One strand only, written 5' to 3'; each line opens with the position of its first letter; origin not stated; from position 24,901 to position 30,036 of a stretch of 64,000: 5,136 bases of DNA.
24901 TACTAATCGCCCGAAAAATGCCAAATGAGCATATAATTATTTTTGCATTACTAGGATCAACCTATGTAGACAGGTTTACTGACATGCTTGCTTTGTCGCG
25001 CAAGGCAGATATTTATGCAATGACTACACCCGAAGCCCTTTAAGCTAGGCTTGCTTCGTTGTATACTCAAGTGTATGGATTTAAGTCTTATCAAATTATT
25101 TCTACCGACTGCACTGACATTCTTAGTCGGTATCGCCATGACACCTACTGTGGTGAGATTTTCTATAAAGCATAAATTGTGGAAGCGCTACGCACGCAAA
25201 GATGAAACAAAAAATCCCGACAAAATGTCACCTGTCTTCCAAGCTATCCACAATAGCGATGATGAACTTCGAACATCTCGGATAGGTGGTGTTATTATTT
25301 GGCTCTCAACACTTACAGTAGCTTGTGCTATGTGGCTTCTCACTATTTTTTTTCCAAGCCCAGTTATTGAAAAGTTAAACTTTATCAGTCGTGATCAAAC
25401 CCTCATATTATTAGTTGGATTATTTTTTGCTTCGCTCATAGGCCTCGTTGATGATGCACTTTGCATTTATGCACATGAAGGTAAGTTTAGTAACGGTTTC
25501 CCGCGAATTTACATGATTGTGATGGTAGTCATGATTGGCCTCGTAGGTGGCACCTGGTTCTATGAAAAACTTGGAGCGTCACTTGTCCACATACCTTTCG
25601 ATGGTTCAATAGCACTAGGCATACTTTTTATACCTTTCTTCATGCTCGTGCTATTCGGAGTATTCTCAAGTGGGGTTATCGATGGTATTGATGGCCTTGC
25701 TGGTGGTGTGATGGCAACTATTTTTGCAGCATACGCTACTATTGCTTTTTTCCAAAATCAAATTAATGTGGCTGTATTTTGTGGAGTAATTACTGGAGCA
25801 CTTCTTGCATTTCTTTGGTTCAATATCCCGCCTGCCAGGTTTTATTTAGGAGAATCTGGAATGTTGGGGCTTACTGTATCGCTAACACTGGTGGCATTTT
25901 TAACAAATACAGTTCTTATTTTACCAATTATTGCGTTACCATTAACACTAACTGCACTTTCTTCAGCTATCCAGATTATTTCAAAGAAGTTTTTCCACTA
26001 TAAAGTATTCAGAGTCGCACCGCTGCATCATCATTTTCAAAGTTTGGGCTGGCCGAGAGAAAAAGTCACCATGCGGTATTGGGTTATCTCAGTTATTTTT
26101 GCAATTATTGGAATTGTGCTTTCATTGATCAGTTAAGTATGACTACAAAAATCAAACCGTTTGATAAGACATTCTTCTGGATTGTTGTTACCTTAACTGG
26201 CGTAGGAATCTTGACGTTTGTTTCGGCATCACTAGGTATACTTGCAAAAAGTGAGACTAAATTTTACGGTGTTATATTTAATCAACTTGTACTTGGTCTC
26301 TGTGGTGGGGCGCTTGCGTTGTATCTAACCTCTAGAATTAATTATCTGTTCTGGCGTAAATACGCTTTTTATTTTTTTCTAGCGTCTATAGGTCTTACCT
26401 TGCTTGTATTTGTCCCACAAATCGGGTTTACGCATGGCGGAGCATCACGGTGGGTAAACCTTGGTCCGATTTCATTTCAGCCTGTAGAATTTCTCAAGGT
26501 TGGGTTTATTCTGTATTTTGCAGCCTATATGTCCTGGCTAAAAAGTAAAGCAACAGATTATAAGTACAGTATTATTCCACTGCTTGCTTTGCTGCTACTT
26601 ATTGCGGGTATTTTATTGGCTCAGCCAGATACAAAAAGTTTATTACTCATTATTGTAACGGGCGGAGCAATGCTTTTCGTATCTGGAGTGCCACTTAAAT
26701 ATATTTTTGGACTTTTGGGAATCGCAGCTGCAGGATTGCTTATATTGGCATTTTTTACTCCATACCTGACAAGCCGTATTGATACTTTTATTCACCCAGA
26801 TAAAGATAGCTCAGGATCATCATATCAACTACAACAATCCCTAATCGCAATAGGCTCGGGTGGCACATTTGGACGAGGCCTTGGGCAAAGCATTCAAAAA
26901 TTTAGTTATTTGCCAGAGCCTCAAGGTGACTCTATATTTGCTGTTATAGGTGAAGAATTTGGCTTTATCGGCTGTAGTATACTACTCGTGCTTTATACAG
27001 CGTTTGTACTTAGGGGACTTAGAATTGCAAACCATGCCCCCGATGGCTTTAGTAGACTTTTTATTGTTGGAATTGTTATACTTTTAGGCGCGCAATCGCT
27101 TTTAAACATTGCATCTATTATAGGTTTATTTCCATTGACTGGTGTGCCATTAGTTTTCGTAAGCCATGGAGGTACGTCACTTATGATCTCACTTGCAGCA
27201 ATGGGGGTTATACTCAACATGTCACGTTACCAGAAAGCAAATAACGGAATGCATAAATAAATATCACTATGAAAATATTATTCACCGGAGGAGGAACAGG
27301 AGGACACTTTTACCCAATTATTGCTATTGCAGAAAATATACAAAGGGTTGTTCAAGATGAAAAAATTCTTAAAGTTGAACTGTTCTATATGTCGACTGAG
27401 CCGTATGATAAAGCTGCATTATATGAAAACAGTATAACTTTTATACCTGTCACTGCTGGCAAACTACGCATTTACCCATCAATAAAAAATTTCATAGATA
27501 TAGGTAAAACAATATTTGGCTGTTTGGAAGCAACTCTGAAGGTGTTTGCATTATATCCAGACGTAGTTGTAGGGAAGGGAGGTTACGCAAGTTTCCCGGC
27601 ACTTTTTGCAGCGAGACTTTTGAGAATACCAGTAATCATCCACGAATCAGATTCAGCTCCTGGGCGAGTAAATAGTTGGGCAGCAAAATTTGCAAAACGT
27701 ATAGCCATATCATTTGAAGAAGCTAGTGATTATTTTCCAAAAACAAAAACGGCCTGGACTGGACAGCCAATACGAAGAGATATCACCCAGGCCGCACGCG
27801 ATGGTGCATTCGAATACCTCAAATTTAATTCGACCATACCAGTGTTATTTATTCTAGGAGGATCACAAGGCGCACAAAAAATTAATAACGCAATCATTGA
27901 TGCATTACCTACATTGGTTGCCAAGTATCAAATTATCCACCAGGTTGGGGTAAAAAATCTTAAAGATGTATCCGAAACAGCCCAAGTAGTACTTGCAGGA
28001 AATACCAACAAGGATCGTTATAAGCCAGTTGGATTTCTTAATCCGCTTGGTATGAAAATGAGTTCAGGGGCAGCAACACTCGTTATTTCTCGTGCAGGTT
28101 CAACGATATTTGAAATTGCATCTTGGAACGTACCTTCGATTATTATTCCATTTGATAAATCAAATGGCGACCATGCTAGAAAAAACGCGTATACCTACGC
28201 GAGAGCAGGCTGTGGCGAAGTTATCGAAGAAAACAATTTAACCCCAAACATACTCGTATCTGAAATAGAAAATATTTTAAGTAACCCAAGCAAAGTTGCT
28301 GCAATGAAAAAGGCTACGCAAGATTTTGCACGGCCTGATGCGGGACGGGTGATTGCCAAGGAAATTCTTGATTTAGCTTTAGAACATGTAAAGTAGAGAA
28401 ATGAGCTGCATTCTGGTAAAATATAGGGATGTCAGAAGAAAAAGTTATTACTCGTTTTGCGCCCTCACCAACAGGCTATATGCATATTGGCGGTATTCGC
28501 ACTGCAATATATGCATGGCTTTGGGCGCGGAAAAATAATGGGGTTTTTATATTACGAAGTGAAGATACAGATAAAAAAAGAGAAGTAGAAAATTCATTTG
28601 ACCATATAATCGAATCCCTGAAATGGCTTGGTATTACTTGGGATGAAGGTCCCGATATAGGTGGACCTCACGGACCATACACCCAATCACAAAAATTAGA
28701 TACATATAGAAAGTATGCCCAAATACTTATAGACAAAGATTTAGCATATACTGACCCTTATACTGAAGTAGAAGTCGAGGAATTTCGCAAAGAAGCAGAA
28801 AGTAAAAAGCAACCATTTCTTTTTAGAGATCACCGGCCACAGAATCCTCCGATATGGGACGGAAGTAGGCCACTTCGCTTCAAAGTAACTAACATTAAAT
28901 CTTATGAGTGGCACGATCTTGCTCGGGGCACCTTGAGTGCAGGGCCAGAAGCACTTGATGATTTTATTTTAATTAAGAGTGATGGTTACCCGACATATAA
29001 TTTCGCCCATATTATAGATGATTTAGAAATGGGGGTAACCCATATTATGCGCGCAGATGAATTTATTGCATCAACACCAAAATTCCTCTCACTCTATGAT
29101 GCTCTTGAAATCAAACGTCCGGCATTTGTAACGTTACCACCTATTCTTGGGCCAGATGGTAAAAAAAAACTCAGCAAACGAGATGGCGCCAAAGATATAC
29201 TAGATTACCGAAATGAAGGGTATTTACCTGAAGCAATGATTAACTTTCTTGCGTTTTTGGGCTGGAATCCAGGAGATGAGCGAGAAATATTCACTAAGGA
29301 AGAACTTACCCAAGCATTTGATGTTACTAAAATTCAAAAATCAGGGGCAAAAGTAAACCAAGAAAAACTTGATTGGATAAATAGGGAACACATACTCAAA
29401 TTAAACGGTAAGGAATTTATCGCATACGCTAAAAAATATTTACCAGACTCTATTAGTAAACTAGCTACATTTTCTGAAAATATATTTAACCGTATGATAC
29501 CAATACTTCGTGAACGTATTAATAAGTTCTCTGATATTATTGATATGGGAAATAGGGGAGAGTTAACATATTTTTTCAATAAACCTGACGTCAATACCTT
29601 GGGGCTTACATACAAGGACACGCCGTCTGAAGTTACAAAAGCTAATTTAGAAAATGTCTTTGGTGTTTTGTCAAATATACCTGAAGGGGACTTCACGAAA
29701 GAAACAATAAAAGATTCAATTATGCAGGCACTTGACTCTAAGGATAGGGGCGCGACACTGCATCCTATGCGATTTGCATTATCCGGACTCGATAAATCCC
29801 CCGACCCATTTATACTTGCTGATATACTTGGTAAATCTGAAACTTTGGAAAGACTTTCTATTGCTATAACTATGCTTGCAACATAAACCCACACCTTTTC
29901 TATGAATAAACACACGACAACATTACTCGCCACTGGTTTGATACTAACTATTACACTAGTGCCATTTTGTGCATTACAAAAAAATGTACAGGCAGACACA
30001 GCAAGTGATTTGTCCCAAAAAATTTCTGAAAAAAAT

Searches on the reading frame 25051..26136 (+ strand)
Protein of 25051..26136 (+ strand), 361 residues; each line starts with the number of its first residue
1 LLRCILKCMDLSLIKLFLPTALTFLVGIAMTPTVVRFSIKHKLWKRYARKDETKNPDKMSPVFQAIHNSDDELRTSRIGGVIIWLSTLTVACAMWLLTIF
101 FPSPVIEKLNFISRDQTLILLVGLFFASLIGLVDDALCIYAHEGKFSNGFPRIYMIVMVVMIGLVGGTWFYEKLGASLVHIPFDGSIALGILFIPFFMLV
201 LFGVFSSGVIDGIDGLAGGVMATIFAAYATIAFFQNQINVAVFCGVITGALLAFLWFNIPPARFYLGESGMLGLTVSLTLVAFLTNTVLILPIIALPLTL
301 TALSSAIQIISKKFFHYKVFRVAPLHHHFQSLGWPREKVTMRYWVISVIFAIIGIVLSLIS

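Call 53: search_protein_families(library=pfam, max_evalue=0.00001, proteins=[window:25051-26136:+])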
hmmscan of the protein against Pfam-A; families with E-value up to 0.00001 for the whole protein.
window:25051-26136:+ (361 aa): 1 family
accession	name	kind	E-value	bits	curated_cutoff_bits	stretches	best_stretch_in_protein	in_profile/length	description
PF00953.26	Glycos_transf_4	-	5e-19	69.3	27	1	118-283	2-157/160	Glycosyl transferase family 4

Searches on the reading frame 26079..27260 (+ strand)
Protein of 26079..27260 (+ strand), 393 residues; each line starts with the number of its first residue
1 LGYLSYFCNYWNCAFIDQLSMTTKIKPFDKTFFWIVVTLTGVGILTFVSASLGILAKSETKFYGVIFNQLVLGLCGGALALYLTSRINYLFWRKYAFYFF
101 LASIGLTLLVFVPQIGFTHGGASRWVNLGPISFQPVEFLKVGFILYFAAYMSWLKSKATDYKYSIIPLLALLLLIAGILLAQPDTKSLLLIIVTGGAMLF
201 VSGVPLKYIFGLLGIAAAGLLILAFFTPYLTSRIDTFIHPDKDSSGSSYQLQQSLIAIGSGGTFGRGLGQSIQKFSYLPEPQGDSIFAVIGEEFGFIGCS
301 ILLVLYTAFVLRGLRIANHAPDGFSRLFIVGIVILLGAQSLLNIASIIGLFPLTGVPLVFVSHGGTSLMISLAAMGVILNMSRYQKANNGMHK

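Call 54: search_protein_families(library=pfam, max_evalue=0.00001, proteins=[window:26079-27260:+])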
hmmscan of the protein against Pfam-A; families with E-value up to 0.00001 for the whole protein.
window:26079-27260:+ (393 aa): 1 family
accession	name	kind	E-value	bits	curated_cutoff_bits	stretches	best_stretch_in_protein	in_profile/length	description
PF01098.24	FTSW_RODA_SPOVE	-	1.9e-91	307.1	26.4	1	32-386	3-355/356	Cell cycle protein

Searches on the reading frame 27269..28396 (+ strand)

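Call 54: search_protein_families(library=pfam, max_evalue=0.00001, proteins=[window:27269-28396:+])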
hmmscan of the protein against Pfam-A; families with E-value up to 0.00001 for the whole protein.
window:27269-28396:+ (375 aa): 2 families
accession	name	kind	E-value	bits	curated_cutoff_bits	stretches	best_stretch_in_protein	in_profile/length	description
PF04101.22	Glyco_tran_28_C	-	9e-32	110.8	22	1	192-355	1-159/166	Glycosyltransferase family 28 C-terminal domain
PF03033.26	Glyco_transf_28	-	2.1e-27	96.3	26.2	1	3-147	1-139/139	Glycosyltransferase family 28 N-terminal domain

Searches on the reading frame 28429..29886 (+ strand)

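Call 54: search_protein_families(library=pfam, max_evalue=0.00001, proteins=[window:28429-29886:+])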
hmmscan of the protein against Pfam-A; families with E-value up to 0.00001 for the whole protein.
window:28429-29886:+ (485 aa): 2 families
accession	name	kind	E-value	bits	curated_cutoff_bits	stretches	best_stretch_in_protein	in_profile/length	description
PF00749.27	tRNA-synt_1c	-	1.3e-88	297.4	23.4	1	5-316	1-314/314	tRNA synthetases class I (E and Q), catalytic domain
PF19269.4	Anticodon_2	-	3.3e-17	63.7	23.6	1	330-480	2-141/141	Anticodon binding domain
